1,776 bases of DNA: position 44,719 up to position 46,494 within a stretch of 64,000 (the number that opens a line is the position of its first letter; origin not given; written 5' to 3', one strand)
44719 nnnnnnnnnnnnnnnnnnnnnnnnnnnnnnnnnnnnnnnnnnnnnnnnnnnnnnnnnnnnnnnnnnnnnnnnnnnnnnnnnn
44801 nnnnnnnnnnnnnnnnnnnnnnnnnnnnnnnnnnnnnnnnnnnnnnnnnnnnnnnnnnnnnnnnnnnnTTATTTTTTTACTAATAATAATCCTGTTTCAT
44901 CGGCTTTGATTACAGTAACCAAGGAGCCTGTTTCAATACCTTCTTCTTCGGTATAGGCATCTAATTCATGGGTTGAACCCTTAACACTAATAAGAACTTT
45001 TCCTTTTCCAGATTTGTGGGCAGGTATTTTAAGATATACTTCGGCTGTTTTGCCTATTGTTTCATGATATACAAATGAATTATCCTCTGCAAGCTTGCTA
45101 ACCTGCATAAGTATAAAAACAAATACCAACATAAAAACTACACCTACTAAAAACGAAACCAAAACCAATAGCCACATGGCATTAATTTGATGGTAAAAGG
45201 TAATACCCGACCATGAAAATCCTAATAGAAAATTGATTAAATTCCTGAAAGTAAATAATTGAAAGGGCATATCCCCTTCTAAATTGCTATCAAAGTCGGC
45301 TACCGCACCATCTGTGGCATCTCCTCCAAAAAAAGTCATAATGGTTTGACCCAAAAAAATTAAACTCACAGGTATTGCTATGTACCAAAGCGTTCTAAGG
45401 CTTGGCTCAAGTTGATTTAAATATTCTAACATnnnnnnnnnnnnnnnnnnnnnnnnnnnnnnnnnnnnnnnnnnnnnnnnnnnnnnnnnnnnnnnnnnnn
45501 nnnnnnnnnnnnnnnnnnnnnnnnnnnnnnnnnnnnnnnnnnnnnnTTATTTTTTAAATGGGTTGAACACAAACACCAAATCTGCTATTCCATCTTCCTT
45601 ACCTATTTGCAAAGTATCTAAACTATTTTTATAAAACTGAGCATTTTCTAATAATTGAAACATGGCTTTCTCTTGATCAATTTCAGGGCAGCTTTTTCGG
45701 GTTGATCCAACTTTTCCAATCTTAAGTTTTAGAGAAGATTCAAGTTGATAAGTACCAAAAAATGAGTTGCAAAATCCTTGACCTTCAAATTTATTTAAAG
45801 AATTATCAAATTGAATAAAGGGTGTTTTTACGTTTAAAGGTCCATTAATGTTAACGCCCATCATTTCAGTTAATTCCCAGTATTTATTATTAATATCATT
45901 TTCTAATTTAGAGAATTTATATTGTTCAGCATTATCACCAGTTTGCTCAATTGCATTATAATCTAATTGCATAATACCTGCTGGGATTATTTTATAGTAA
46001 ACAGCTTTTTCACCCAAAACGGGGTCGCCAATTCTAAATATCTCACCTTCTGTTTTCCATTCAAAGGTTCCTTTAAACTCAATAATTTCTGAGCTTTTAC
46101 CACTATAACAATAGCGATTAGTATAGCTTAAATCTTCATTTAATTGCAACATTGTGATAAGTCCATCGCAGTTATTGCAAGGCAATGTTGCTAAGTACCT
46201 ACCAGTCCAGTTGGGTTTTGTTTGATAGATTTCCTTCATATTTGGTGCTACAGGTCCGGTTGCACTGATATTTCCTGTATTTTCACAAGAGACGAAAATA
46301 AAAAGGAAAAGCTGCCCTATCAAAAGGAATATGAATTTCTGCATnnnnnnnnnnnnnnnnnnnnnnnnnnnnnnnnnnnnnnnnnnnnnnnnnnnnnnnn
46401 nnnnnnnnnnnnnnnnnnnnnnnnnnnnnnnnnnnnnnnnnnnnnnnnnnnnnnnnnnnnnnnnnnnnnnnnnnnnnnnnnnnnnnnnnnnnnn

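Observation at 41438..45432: Translationally coupled MtfA-like membrane Zn-peptidase and SRAP (abasic-site crosslinking) gene pair beside a flotillin-NfeD operon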

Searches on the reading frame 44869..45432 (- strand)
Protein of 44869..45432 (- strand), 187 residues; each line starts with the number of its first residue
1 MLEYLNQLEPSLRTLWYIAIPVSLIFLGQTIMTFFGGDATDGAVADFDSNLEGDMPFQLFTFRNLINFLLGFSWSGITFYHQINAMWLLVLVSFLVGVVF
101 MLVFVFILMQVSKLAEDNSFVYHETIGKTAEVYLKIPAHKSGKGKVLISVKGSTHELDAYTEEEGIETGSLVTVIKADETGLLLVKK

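Call 3: search_protein_families(library=pfam, proteins=[window:44869-45432:-], max_evalue=0.01)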
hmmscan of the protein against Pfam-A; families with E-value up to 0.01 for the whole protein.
window:44869-45432:- (187 aa): 0 families

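Call 4: search_protein_families(library=ncbifam, proteins=[window:44869-45432:-], max_evalue=0.01)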
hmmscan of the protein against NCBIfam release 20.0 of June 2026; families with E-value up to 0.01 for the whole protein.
window:44869-45432:- (187 aa): 0 families

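Call 6: search_protein_families(library=pfam, proteins=[window:44869-45432:-], max_evalue=10)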
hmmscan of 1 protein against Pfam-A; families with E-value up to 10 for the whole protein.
window:44869-45432:- (187 aa): 4 families
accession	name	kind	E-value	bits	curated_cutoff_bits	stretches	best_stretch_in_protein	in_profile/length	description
PF17009.10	DUF5090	-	0.11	12.9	27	1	60-112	89-141/187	Domain of unknown function (DUF5090)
PF01957.25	NfeD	-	0.12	13.1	29.1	1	123-179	2-50/57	NfeD-like C-terminal, partner-binding domain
PF06143.16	Baculo_11_kDa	-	0.18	11.9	28.4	1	87-118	36-66/84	Baculovirus 11 kDa family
PF12420.13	DUF3671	-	1.1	9.2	34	1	18-113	163-214/223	Fam-L, Fam-M like protein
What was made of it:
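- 44869..45432 (-): NfeD-like membrane protein, 187 aa, the usual upstream partner of flotillin. Pfam NfeD gives only E=0.12 over residues 123-179 (call 6).
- Checked: One caveat: the 'nfeD' gene has no Pfam hit above threshold (NfeD E=0.12, call 6).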

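Call 36: search_protein_families(library=ncbifam, proteins=[window:44869-45432:-], max_evalue=0.1)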
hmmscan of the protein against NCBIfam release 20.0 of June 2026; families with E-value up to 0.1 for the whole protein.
window:44869-45432:- (187 aa): 0 families

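Call 49: search_solved_structures(query=window:44869-45432:-, max_evalue=10, show_alignments=1)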
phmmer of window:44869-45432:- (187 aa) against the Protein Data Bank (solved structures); distinct sequences matched with E-value up to 10: 0.
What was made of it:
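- On NfeD family: Pfam gives E=0.12 and 13.1 bits against a cut-off of 29.1 (call 6), and there is no PDB sequence match (call 49).
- Tried and rejected: PDB sequence search with the NfeD-like protein: nothing, even at E=10 (call 49).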

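Call 55: find_homologous_proteins(query=window:44869-45432:-, max_evalue=0.001)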
Query window:44869-45432:- (187 aa): 1901 proteins with E <= 0.001 among 2096 candidates; the best 120 are listed.
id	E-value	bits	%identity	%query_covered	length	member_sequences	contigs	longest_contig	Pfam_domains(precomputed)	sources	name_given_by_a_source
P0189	2.3e-116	404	100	100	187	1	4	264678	-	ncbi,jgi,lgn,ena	jgi:membrane-bound ClpP family serine protease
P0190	9.5e-101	353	85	100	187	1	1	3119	-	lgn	-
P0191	8.2e-97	340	83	100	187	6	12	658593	-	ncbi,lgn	-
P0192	6.4e-93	328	81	99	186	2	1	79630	-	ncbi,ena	-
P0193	2.1e-90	319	80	99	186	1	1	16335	-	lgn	-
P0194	5.1e-90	318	78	100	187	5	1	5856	-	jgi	jgi:hypothetical protein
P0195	8.6e-82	291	80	92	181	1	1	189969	-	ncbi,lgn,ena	-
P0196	6.4e-77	275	82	83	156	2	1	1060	-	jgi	jgi:hypothetical protein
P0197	9.9e-68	246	61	99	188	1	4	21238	-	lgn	-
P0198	1.6e-67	245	61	99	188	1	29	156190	-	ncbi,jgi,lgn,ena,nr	ncbi:MAG: serine protease [Flavobacteriales bacterium CG_4_9_14_3_um_filter_40_17]|nr:MAG: serine pr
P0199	4.4e-67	243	61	99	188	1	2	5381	-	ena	-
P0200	7.6e-67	243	62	100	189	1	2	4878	-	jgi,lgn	-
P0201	8.6e-67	242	60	99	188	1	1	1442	-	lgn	-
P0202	8.6e-67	242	62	99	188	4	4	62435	-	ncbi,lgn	-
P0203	8.9e-67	242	61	99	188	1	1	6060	-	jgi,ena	-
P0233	2.6e-64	234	61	99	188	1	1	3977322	-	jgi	jgi:membrane protein implicated in regulation of membrane protease activity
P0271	4.4e-63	230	61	99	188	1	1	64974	PF01957.26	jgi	jgi:membrane protein implicated in regulation of membrane protease activity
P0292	1.1e-62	229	59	96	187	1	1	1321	PF01957.26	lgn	-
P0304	1.8e-62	228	58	99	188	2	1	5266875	-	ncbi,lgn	-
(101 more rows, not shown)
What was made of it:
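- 44869..45432 (-): There are 1901 homologues; some are named 'NfeD family protein' and two carry PF01957 (call 55).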

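Call 56: find_encoding_contigs(protein=P0304, flank=5000, max_places=1)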
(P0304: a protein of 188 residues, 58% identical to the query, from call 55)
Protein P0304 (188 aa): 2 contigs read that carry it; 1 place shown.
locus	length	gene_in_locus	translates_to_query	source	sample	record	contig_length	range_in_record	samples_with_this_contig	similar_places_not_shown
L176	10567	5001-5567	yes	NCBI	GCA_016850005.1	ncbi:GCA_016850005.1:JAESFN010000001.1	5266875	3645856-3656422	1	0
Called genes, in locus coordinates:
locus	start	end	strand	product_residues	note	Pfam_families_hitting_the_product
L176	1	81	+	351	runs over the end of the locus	PF19086:Terpene_syn_C_2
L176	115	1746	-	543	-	PF17900:Peptidase_M1_N, PF01433:Peptidase_M1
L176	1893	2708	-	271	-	PF00722:Glyco_hydro_16, PF26113:GH16_XgeA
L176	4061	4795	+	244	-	PF13302:Acetyltransf_3 (faint), PF00583:Acetyltransf_1 (weak), PF13508:Acetyltransf_7 (weak)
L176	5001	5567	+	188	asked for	-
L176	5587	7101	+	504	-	PF01145:Band_7, PF15975:Flot (weak)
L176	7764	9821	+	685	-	-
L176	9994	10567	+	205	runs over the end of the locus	PF00440:TetR_N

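Call 57: find_encoding_contigs(protein=P0233, flank=5000, max_places=1)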
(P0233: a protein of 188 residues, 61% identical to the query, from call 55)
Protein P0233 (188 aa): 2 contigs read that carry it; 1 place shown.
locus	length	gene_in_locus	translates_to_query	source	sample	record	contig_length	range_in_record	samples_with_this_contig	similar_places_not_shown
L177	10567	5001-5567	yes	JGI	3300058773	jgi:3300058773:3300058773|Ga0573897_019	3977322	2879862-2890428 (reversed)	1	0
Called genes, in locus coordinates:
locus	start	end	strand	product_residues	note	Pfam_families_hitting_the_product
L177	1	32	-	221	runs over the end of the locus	-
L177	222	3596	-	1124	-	PF08471:Ribonuc_red_2_N, PF02867:Ribonuc_red_lgC, PF12637:TSCPD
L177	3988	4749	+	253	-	PF01884:PcrB, PF00977:His_biosynth, PF01207:Dus (weak)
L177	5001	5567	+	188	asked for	-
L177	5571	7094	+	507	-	PF01145:Band_7, PF15975:Flot (weak)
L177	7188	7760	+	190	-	-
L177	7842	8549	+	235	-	-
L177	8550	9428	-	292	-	PF07920:DUF1684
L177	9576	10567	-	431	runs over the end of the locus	PF04389:Peptidase_M28, PF05343:Peptidase_M42 (faint)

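Call 58: find_encoding_contigs(protein=P0198, flank=5000, max_places=2)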
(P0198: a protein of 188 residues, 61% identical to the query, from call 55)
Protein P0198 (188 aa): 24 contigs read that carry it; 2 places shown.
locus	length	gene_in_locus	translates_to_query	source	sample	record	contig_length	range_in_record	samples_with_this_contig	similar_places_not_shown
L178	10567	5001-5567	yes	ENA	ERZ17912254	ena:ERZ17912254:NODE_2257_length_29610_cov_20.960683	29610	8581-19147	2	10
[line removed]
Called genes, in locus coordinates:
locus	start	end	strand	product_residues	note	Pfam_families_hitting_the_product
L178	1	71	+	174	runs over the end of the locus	-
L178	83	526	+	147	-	-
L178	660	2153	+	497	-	PF01676:Metalloenzyme, PF06415:iPGM_N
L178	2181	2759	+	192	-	-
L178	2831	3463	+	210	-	PF00657:Lipase_GDSL, PF04311:DUF459, PF13472:Lipase_GDSL_2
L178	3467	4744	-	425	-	PF02550:AcetylCoA_hydro, PF13336:AcetylCoA_hyd_C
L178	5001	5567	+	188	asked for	-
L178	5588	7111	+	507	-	PF01145:Band_7, PF15975:Flot (weak)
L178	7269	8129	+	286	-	PF00165:HTH_AraC (faint), PF12833:HTH_18, PF02870:Methyltransf_1N (faint), PF01035:DNA_binding_1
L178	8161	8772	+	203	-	PF13532:2OG-FeII_Oxy_2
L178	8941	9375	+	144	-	PF02082:Rrf2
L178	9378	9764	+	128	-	PF01152:Bac_globin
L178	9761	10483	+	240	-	PF04405:ScdA_N, PF01814:Hemerythrin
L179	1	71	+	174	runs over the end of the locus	-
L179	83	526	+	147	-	-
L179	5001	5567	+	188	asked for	-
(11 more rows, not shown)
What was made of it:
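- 44869..45432 (-): It sits directly upstream of a flotillin in unrelated Bacteroidota contexts (calls 56-58).
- On Flotillin (SPFH2; FloT/YqiK-like): Related flotillins carry a weak Flot domain hit (calls 56-58).
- Checked: Its identity rests on homologues that sources name NfeD, on two homologues carrying PF01957, and on its constant position upstream of flotillin (calls 55-58).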

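Call 60: search_protein_families(library=padloc, proteins=[window:44869-45432:-], max_evalue=0.01)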
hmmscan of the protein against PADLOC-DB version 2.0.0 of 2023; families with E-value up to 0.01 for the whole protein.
window:44869-45432:- (187 aa): 0 families

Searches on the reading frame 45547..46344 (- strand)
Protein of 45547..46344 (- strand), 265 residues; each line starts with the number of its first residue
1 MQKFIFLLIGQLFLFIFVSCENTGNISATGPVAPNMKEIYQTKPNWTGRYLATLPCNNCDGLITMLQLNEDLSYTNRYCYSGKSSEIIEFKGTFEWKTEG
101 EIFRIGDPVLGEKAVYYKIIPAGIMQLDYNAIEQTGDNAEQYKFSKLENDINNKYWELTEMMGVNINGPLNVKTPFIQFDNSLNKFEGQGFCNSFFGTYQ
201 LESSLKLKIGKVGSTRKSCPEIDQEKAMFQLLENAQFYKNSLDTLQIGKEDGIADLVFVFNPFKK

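Call 3: search_protein_families(library=pfam, proteins=[window:45547-46344:-], max_evalue=0.01)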
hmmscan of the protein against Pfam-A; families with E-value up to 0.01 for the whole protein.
window:45547-46344:- (265 aa): 2 families
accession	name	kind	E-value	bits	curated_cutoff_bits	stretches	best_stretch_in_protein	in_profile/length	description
PF03724.22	META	-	4e-19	69.1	24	1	149-257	2-107/109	META domain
PF04170.18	NlpE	-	4.9e-14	53.4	22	1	50-135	1-84/86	NlpE N-terminal domain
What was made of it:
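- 45547..46344 (-): NlpE-N/META-domain lipoprotein, same strand, 114 nt upstream of nfeD. It travels with the nfeD-flotillin insert in this genus. Pfam META E=4e-19 and NlpE E=5e-14 (call 3).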

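Call 36: search_protein_families(library=ncbifam, proteins=[window:45547-46344:-], max_evalue=0.1)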
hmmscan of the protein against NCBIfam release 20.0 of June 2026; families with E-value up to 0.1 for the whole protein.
window:45547-46344:- (265 aa): 1 family
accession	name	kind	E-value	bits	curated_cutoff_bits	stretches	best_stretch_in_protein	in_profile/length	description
NF007814.1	PRK10523.1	equivalog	1.3e-07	31.3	243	1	1-130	1-122/233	envelope stress response activation lipoprotein NlpE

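Call 60: search_protein_families(library=padloc, proteins=[window:45547-46344:-], max_evalue=0.01)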
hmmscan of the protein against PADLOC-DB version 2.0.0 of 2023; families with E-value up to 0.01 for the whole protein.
window:45547-46344:- (265 aa): 0 families
